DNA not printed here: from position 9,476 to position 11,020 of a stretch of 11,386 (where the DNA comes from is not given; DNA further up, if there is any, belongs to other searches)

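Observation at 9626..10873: Probable 5'-truncated relaxase-like gene with an acidic Ala/Pro-rich linker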

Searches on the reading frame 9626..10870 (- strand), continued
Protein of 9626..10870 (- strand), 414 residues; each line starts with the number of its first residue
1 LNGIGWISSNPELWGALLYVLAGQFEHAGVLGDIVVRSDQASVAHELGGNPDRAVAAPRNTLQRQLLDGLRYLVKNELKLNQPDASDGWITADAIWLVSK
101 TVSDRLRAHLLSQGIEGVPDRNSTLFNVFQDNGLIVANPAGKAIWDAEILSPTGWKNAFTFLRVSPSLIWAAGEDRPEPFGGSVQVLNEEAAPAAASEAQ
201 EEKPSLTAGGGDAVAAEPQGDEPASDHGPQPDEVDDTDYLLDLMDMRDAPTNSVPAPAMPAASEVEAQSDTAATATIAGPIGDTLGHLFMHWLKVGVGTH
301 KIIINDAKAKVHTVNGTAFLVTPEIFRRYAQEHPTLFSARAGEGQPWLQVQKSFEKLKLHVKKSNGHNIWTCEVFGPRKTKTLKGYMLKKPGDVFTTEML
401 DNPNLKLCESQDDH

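Call 9: find_encoding_contigs(protein=P0001, flank=10000, max_places=6)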
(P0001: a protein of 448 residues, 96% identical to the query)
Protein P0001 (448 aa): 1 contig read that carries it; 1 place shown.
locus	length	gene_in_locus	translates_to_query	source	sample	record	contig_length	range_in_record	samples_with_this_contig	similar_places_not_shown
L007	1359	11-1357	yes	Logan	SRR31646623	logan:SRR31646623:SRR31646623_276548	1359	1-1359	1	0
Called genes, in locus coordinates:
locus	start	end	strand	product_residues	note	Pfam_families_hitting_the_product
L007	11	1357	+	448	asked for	PF07514:TraI_2, PF07515:TraI_2_C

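Call 10: find_encoding_contigs(protein=P0003, flank=10000, max_places=3)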
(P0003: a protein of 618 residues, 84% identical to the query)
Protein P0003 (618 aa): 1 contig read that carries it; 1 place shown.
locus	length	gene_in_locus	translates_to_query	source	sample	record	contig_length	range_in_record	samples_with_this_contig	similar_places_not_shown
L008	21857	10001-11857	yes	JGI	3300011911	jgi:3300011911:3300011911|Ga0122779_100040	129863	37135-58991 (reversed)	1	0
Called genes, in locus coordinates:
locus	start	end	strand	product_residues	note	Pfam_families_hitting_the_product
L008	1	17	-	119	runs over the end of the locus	PF05717:TnpB_IS66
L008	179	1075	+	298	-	PF12740:PETase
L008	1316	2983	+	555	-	PF01019:G_glu_transpept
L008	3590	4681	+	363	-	-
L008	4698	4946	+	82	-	PF00550:PP-binding (weak)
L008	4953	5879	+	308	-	PF08545:ACP_syn_III (faint)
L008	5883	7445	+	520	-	PF00501:AMP-binding, PF23562:AMP-binding_C_3 (weak)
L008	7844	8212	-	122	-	PF00589:Phage_integrase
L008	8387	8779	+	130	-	-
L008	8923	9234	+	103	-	PF12553:DUF3742 (weak)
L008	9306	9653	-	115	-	-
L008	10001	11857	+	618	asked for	PF07514:TraI_2, PF07515:TraI_2_C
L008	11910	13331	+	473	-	PF25169:DUF7830, PF19500:DUF6035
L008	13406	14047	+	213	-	PF02586:SRAP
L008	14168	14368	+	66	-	-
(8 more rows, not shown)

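Call 11: find_encoding_contigs(protein=P0002, flank=10000, max_places=3)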
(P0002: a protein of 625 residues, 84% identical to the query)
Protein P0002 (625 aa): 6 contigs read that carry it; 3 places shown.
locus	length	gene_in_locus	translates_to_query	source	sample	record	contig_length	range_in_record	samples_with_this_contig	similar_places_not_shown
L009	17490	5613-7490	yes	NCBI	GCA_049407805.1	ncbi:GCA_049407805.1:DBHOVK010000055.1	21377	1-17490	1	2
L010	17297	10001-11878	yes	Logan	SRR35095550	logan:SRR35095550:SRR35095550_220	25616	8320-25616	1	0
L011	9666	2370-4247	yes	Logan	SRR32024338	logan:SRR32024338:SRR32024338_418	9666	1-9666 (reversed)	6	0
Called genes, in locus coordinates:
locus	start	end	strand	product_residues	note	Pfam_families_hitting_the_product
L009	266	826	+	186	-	PF00239:Resolvase, PF02796:HTH_7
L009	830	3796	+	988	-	PF13700:DUF4158, PF01526:DDE_Tnp_Tn3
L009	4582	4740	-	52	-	-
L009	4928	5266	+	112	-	PF12553:DUF3742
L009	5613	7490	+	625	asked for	PF07514:TraI_2, PF07515:TraI_2_C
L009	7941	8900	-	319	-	PF20390:DUF6685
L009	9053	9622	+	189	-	PF02586:SRAP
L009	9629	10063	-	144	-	PF00376:MerR, PF13411:MerR_1, PF09278:MerR-DNA-bind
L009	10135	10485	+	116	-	PF02411:MerT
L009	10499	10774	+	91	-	PF00403:HMA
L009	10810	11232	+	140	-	PF03203:MerC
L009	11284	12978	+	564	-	PF00403:HMA, PF01134:GIDA (faint), PF03486:HI0933_like (faint), PF07992:Pyr_redox_2, PF13738:Pyr_redox_3, PF00070:Pyr_redox, PF02852:Pyr_redox_dim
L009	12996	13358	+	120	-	PF13411:MerR_1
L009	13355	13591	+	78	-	PF05052:MerE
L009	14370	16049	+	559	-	PF09299:Mu-transpos_C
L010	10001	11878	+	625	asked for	PF07514:TraI_2, PF07515:TraI_2_C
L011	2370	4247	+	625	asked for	PF07514:TraI_2, PF07515:TraI_2_C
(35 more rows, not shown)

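Call 19: search_protein_families(library=ncbifam, proteins=[window:9626-10870:-], max_evalue=0.01)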
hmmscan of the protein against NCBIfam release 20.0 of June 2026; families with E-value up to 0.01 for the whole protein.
window:9626-10870:- (414 aa): 2 families
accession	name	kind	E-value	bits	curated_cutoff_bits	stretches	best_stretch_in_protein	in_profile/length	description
NF041494.1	MobH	equivalog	1.8e-39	135.7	200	1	5-164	181-340/340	MobH family relaxase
TIGR03760.1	ICE_TraI_Pfluor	equivalog_domain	1.6e-07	31.2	161.4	1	3-47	174-218/218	integrating conjugative element relaxase, PFGI-1 class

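Call 51: search_solved_structures(query=window:9626-10870:-, max_evalue=0.01)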
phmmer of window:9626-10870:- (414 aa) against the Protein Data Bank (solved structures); distinct sequences matched with E-value up to 0.01: 1.
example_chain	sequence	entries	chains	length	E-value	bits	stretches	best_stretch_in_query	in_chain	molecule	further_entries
2ipq_X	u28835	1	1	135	3.1e-10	42.8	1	284-395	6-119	Hypothetical protein STY4665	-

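Call 57: search_protein_families(library=pfam, proteins=[L001:7847-8542:+], max_evalue=0.001)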
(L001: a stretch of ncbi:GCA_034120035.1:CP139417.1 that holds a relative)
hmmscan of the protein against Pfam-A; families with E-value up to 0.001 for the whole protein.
L001:7847-8542:+ (231 aa): 1 family
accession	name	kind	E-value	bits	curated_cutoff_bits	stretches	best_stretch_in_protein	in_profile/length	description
PF00589.27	Phage_integrase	-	5.5e-19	69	27.1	1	66-215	21-166/172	Phage integrase family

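Call 59: list_cluster_members(proteins=[window:9626-10870:-])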
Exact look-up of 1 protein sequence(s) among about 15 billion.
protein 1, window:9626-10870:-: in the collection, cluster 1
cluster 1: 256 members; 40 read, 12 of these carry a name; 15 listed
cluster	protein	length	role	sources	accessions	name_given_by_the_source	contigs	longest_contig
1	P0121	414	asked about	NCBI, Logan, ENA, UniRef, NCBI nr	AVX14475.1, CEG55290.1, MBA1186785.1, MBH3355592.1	TraI domain-containing protein [Pseudomonas sp. NP21570] | TraI domain-containing protein n=3 Tax=Stutzerimonas stutzeri group TaxID=136846 ... | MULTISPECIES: helicase/relaxase domain-containing protein [Gammaproteobacteria]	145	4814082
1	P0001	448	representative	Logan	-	-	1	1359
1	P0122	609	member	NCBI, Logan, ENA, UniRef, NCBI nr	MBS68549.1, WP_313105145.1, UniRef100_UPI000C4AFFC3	MobH family relaxase [Stutzerimonas nitrititolerans] | MobH family relaxase n=2 Tax=Stutzerimonas nitrititolerans TaxID=2482751 ...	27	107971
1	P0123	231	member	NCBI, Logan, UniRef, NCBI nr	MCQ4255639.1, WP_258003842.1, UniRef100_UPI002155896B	conjugal transfer nickase/helicase domain-containing protein [Stutzerimonas stutzeri] | conjugal transfer nickase/helicase domain-containing protein n=1 Tax=Stutzerimonas ... | DNA-binding domain-containing protein [Stutzerimonas stutzeri]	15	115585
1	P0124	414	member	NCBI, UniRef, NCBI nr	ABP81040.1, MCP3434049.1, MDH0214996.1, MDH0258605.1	helicase/relaxase domain-containing protein [Stutzerimonas stutzeri] | Predicted HD-superfamily hydrolase n=2 Tax=Stutzerimonas stutzeri TaxID=316 ...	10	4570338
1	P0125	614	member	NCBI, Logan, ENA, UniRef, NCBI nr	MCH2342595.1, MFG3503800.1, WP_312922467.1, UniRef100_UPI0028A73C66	MobH family relaxase [Pseudomonas sp. NPDC047963] | MobH family relaxase n=1 Tax=Stutzerimonas nitrititolerans TaxID=2482751 ... | MobH family relaxase [Stutzerimonas nitrititolerans]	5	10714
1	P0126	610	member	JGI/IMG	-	integrating conjugative element relaxase (TIGR03760 family)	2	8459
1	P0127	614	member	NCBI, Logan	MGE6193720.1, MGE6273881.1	MobH family relaxase [Stutzerimonas stutzeri]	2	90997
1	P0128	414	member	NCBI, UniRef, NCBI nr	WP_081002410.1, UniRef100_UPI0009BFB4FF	helicase/relaxase domain-containing protein [Stutzerimonas stutzeri] | helicase/relaxase domain-containing protein n=1 Tax=Stutzerimonas stutzeri TaxID=316 ...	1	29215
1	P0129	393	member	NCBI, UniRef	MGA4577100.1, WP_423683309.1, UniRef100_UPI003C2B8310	helicase/relaxase domain-containing protein [Stutzerimonas frequens] | helicase/relaxase domain-containing protein n=1 Tax=Stutzerimonas frequens TaxID=2968969 ...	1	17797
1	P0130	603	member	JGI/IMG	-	integrating conjugative element relaxase (TIGR03760 family)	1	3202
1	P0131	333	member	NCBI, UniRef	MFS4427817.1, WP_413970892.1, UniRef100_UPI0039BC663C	helicase/relaxase domain-containing protein, partial [Stutzerimonas stutzeri] | helicase/relaxase domain-containing protein n=1 Tax=Stutzerimonas stutzeri TaxID=316 ...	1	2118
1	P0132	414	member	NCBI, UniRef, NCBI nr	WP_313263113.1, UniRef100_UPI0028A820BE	helicase/relaxase domain-containing protein [Stutzerimonas kunmingensis] | helicase/relaxase domain-containing protein n=1 Tax=Stutzerimonas kunmingensis ...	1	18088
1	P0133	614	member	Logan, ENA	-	-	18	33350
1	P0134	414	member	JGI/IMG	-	-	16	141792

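Call 61: find_encoding_contigs(protein=P0124, flank=3000, max_places=1)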
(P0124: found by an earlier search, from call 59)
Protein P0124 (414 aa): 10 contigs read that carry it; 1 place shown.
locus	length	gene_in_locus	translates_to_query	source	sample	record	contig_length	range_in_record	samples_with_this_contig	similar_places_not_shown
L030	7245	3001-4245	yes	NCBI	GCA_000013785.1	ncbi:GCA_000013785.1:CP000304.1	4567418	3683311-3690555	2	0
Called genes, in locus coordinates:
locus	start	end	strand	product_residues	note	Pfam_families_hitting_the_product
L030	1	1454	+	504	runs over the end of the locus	PF00665:rve, PF22483:Mu-transpos_C_2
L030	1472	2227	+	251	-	PF01695:IstB_IS21, PF20720:nSTAND3 (faint)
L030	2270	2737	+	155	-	PF00892:EamA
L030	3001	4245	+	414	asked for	PF07514:TraI_2, PF07515:TraI_2_C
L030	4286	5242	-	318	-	PF20390:DUF6685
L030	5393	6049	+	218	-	PF02586:SRAP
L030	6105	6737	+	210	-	PF00702:Hydrolase, PF13419:HAD_2, PF13242:Hydrolase_like (weak)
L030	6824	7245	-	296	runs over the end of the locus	PF00403:HMA (faint), PF01545:Cation_efflux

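Call 62: find_encoding_contigs(protein=P0128, flank=3000, max_places=1)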
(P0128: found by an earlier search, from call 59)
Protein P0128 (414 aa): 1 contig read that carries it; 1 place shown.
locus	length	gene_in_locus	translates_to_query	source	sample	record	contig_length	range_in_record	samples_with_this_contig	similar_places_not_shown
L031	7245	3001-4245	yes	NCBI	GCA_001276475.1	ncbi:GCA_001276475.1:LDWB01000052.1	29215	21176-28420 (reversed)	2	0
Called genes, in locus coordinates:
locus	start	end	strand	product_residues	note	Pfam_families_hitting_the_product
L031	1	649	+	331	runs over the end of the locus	PF16263:DUF4917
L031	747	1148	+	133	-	-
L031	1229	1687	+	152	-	-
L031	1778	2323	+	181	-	-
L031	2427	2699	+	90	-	-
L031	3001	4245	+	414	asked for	PF07514:TraI_2, PF07515:TraI_2_C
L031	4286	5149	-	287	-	PF20390:DUF6685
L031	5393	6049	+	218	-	PF02586:SRAP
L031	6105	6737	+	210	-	PF00702:Hydrolase, PF13419:HAD_2, PF13242:Hydrolase_like (weak)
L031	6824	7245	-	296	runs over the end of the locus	PF00403:HMA (faint), PF01545:Cation_efflux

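Call 63: find_encoding_contigs(protein=P0132, flank=3000, max_places=1)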
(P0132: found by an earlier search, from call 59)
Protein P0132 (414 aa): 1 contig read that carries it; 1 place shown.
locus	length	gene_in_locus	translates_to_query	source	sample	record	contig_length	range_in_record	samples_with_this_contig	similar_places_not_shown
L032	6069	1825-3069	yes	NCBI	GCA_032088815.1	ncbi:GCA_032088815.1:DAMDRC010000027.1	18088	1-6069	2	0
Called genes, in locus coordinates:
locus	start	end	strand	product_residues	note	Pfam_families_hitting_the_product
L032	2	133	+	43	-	?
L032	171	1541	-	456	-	PF05598:DUF772, PF01609:DDE_Tnp_1, PF13751:DDE_Tnp_1_6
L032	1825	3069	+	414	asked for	PF07514:TraI_2, PF07515:TraI_2_C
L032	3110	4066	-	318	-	PF20390:DUF6685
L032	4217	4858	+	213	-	PF02586:SRAP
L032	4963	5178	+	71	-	-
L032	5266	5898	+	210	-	-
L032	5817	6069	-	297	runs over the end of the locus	PF01545:Cation_efflux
